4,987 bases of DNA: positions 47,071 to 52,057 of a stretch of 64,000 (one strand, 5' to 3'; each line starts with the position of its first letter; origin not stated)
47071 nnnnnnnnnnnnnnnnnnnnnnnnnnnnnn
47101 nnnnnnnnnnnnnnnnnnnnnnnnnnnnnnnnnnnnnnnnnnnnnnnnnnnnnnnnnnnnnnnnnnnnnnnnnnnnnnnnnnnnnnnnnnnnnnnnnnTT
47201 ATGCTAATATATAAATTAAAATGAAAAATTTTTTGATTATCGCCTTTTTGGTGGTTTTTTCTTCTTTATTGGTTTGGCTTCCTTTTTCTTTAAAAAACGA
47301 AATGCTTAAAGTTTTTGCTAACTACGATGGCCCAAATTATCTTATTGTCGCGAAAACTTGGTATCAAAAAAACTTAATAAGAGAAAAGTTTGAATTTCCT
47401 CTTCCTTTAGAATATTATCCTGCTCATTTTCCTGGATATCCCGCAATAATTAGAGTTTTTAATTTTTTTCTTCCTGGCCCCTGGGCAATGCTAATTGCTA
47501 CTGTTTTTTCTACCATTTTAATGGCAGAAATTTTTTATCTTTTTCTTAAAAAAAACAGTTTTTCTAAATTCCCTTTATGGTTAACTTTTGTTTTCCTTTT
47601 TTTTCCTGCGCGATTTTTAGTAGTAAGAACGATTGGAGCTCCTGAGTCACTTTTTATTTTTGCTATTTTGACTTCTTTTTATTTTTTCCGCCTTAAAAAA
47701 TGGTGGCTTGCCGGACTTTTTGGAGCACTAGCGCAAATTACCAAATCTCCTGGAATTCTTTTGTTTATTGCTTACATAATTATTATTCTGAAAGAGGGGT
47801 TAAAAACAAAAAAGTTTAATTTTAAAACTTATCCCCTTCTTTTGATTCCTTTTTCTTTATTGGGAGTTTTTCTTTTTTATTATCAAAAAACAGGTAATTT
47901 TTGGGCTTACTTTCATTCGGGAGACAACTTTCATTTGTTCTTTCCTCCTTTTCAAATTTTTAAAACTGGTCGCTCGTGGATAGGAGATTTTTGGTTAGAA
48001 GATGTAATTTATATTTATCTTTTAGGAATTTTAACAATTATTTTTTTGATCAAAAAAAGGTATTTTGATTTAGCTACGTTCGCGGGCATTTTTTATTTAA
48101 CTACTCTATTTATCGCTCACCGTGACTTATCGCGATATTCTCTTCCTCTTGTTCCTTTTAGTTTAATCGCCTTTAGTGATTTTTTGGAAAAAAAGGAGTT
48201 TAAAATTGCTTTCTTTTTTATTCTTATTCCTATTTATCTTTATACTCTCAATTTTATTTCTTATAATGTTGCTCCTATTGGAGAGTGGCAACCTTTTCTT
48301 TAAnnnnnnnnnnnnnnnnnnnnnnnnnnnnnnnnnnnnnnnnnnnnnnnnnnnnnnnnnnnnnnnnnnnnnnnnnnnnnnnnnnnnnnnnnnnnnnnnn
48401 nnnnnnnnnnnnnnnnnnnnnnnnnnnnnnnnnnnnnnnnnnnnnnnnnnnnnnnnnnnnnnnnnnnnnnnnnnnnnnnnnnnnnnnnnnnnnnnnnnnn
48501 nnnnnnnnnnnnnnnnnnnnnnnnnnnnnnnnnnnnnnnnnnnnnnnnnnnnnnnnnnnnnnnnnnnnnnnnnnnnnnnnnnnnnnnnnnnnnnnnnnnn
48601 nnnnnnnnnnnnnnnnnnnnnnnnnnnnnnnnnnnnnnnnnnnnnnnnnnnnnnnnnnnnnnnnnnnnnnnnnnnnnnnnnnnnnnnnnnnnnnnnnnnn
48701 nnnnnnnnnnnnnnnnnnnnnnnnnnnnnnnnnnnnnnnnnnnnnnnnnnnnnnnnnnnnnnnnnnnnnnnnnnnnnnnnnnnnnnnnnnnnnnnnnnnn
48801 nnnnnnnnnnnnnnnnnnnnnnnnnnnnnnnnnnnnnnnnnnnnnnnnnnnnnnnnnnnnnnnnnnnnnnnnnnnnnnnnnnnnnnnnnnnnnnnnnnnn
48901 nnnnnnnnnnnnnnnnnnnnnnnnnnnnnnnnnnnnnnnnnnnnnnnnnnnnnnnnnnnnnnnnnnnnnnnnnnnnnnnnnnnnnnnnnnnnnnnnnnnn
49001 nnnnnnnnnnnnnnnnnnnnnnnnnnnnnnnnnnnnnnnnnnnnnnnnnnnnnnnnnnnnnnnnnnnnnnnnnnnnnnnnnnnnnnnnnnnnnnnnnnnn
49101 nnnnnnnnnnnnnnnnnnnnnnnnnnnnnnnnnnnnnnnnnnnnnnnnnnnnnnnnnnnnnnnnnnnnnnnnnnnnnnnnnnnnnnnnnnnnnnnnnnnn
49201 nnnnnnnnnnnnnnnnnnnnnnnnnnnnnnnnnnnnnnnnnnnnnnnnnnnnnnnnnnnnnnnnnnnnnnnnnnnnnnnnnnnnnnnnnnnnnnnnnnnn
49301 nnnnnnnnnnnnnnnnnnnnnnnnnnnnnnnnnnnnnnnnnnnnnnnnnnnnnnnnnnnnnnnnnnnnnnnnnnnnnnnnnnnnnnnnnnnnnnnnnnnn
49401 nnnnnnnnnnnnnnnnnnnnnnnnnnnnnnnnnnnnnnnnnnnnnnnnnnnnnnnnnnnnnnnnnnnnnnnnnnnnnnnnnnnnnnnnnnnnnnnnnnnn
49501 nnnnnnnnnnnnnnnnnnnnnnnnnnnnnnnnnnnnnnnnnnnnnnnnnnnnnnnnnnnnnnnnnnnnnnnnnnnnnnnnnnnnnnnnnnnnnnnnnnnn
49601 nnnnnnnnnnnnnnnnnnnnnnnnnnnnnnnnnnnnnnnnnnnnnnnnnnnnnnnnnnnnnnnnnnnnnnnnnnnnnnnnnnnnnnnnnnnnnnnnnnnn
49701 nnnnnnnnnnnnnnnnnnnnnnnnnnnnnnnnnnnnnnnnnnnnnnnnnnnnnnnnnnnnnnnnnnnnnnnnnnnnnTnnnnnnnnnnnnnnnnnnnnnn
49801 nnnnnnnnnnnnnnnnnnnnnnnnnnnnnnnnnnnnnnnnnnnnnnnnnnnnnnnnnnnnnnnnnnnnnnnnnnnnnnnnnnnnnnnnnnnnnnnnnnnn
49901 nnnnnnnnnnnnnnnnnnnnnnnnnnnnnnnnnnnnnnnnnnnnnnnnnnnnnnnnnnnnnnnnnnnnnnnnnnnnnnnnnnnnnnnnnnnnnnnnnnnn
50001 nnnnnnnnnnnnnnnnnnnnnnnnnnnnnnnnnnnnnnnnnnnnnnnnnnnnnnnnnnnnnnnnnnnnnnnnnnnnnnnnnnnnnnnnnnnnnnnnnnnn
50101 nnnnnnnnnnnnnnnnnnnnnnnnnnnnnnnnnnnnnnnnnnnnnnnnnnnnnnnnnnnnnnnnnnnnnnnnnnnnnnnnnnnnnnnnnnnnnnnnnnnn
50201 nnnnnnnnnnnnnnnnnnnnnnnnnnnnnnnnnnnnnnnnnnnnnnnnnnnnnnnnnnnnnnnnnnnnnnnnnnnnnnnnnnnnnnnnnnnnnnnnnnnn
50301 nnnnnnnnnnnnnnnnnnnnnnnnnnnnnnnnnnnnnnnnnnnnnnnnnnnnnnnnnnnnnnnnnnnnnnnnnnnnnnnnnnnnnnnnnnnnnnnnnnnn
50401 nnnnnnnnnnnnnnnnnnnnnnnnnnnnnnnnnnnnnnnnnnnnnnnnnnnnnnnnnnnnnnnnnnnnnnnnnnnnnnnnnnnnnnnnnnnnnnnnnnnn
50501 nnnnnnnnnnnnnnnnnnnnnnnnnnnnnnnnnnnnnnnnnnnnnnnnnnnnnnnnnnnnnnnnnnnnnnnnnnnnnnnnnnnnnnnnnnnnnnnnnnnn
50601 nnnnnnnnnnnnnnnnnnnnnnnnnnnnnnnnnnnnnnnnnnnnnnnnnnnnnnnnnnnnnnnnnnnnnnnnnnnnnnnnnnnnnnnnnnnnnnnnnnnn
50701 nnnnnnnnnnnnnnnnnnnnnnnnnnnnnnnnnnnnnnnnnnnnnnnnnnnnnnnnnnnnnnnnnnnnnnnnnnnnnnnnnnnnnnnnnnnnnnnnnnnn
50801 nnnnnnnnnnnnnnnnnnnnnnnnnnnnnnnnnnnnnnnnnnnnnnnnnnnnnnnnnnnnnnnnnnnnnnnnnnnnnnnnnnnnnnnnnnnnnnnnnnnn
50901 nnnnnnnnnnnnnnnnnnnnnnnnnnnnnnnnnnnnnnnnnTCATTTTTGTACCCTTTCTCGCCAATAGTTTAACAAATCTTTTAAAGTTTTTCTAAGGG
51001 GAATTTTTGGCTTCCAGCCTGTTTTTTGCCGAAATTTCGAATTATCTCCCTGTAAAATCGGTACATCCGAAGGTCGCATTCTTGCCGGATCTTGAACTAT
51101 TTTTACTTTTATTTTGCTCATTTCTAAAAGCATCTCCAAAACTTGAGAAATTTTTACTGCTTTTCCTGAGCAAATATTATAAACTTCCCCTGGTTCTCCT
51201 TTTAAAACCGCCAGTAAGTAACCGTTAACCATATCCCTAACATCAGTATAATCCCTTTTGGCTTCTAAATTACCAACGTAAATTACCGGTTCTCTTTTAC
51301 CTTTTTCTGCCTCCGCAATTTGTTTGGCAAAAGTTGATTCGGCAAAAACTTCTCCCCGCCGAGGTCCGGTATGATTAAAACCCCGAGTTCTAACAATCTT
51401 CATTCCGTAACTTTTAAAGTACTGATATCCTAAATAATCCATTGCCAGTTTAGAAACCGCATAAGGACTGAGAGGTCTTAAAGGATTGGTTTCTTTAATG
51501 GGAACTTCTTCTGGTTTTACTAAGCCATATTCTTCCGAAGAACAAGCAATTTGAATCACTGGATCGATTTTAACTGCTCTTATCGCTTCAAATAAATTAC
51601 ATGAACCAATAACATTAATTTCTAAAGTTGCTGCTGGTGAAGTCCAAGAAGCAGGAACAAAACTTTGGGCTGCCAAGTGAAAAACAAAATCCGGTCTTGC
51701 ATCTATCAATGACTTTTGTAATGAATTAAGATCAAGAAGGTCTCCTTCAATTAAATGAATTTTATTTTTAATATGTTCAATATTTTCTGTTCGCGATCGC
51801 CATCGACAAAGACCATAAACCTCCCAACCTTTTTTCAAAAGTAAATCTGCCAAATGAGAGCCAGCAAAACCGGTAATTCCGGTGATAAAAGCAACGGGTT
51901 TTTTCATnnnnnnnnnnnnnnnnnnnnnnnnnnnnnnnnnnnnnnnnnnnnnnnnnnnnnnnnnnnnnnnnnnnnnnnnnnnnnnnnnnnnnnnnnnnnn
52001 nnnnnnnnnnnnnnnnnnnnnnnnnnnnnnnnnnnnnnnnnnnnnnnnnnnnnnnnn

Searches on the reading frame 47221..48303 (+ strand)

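Call 11: search_protein_families(library=pfam, proteins=[window:47221-48303:+], max_evalue=0.0001)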
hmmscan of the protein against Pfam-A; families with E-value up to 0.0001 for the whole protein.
window:47221-48303:+ (360 aa): 0 families

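Call 70: search_protein_families(library=pfam, proteins=[window:47221-48303:+], max_evalue=1)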
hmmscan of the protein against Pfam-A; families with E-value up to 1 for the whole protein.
window:47221-48303:+ (360 aa): 2 families
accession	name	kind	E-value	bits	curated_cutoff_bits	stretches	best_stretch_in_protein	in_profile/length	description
PF13253.11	DUF4044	-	0.022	14.7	21.8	1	88-102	17-31/33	Protein of unknown function (DUF4044)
PF01148.25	CTP_transf_1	-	0.67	10.2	24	0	160-294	7-143/264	Cytidylyltransferase family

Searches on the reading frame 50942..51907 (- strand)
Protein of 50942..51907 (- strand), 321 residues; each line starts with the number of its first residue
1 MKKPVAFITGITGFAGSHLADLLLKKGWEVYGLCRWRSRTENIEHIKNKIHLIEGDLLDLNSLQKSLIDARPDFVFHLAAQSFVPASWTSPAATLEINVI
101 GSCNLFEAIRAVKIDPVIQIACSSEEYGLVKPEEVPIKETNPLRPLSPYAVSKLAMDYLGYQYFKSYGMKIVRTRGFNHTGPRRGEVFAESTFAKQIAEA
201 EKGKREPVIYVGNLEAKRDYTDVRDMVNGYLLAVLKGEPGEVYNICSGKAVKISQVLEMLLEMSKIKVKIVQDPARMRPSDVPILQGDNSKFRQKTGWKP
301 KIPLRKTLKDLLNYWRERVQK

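Call 12: search_protein_families(library=pfam, proteins=[window:50942-51907:-], max_evalue=0.0001)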
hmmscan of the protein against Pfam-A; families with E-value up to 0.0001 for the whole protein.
window:50942-51907:- (321 aa): 6 families
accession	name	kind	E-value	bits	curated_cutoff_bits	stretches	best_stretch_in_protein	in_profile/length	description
PF16363.11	GDP_Man_Dehyd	-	4e-85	286.6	27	1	7-310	1-331/332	GDP-mannose 4,6 dehydratase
PF01370.27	Epimerase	-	2.8e-60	204.2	20.9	1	7-246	2-240/240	NAD dependent epimerase/dehydratase family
PF02719.21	Polysacc_synt_2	-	3.7e-12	46.5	20.2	1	40-121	46-127/293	Polysaccharide biosynthesis protein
PF04321.23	RmlD_sub_bind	-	1.2e-10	41.3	27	1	7-162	4-138/287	RmlD substrate binding domain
PF01073.25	3Beta_HSD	-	8.4e-07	28.7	22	1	8-118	2-112/280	3-beta hydroxysteroid dehydrogenase/isomerase family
PF07993.18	NAD_binding_4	-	3.9e-05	23.4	20.1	0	8-173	1-203/258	Male sterility protein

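Call 16: search_solved_structures(query=window:50942-51907:-, max_evalue=1e-20)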
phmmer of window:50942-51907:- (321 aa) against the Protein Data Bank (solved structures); distinct sequences matched with E-value up to 1e-20: 40.
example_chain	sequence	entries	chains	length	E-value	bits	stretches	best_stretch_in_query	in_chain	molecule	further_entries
2pk3_A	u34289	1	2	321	2.4e-85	289.6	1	6-317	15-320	GDP-6-deoxy-D-lyxo-4-hexulose reductase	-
7us5_A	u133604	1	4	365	2e-73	250.4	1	2-320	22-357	GDP-D-GLYCERO-D-MANNO-HEPTOSE 4,6-DEHYDRATASE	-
6x3b_A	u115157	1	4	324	9.4e-59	202.2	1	7-320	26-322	GDP-6-deoxy-D-mannose reductase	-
1db3_A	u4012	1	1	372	1.3e-53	185.3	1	5-269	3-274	GDP-MANNOSE 4,6-DEHYDRATASE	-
7kf3_A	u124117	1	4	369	6.2e-47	163.4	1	3-258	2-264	GDP-mannose 4,6-dehydratase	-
1rpn_A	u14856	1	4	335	9.4e-46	159.5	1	6-312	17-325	GDP-mannose 4,6-dehydratase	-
5uzh_A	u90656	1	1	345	1.4e-43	152.4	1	5-311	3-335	NafoA.00085.b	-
1n7g_A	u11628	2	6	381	4.5e-43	150.7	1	3-312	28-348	GDP-D-mannose-4,6-dehydratase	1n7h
2z1m_A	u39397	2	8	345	8.5e-43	149.8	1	6-308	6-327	GDP-D-mannose dehydratase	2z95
4lw8_A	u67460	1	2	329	1.2e-42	149.4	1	6-314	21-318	Putative epimerase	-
6gpj_A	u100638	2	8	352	1.9e-42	148.7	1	4-258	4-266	GDP-mannose 4,6 dehydratase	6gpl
5in4_A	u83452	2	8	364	2.5e-42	148.3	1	4-258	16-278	GDP-mannose 4,6 dehydratase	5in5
1t2a_A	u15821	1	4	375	2.7e-42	148.2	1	4-258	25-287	GDP-mannose 4,6 dehydratase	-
6q94_B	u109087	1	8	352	3.7e-42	147.7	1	4-258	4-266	GDP-mannose 4,6 dehydratase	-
6gpk_A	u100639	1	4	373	5.6e-42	147.1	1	4-258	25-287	GDP-mannose 4,6 dehydratase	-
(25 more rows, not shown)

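Call 18: search_protein_families(library=ncbifam, proteins=[window:50942-51907:-], max_evalue=1e-8)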
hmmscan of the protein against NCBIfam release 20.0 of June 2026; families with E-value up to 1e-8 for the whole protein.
window:50942-51907:- (321 aa): 19 families
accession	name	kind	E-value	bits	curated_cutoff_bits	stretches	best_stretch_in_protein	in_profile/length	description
TIGR01472.1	gmd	equivalog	2e-56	191.7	415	1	5-313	2-336/342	GDP-mannose 4,6-dehydratase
TIGR04180.1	EDH_00030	hypoth_equivalog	1.9e-54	184.7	475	1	7-301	2-295/297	NAD-dependent 4,6-dehydratase LegB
TIGR01181.1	dTDP_gluc_dehyt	equivalog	4.8e-42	144.2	365.1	1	7-316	3-312/321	dTDP-glucose 4,6-dehydratase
TIGR01179.1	galE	equivalog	4.1e-38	131.1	262.3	1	7-318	3-327/332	UDP-glucose 4-epimerase GalE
TIGR02622.1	CDP_4_6_dhtase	equivalog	8.7e-35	120.5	278.45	1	6-318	7-333/352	CDP-glucose 4,6-dehydratase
NF007582.0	PRK10217.1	equivalog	8e-23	81.1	698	1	49-263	52-269/355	dTDP-glucose 4,6-dehydratase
TIGR03466.1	HpnA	hypoth_equivalog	5.8e-21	74.7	367.65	1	6-275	3-257/327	hopanoid-associated sugar epimerase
NF007490.0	PRK10084.1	subfamily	3.5e-20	72.3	649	1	8-310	5-329/361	dTDP-glucose 4,6-dehydratase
NF011728.1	PRK15181.1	equivalog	7.7e-19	67.9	760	1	7-315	19-337/348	Vi polysaccharide biosynthesis UDP-N-acetylglucosaminuronic acid C-4 epimerase TviC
NF007956.0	PRK10675.1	subfamily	1.1e-16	61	394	1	7-312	4-326/338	UDP-glucose 4-epimerase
TIGR02197.1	heptose_epim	equivalog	1.9e-16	60.1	274.6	1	8-314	3-312/316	ADP-glyceromanno-heptose 6-epimerase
NF008872.0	PRK11908.1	equivalog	3.3e-15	56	294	1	7-320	5-340/349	bifunctional UDP-4-keto-pentose/UDP-xylose synthase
NF052578.1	StrlDmthSdmBMthl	equivalog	1.7e-14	54.3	600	1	7-269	4-251/328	sterol demethylase protein SdmB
NF047922.1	GDPFucSynFcl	equivalog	1.4e-12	47.7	500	1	54-316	36-302/308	GDP-L-fucose synthase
NF042423.1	oxyalk_red_Shew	equivalog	1.8e-11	43.7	580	1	6-157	11-153/331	2-alkyl-3-oxoalkanoate reductase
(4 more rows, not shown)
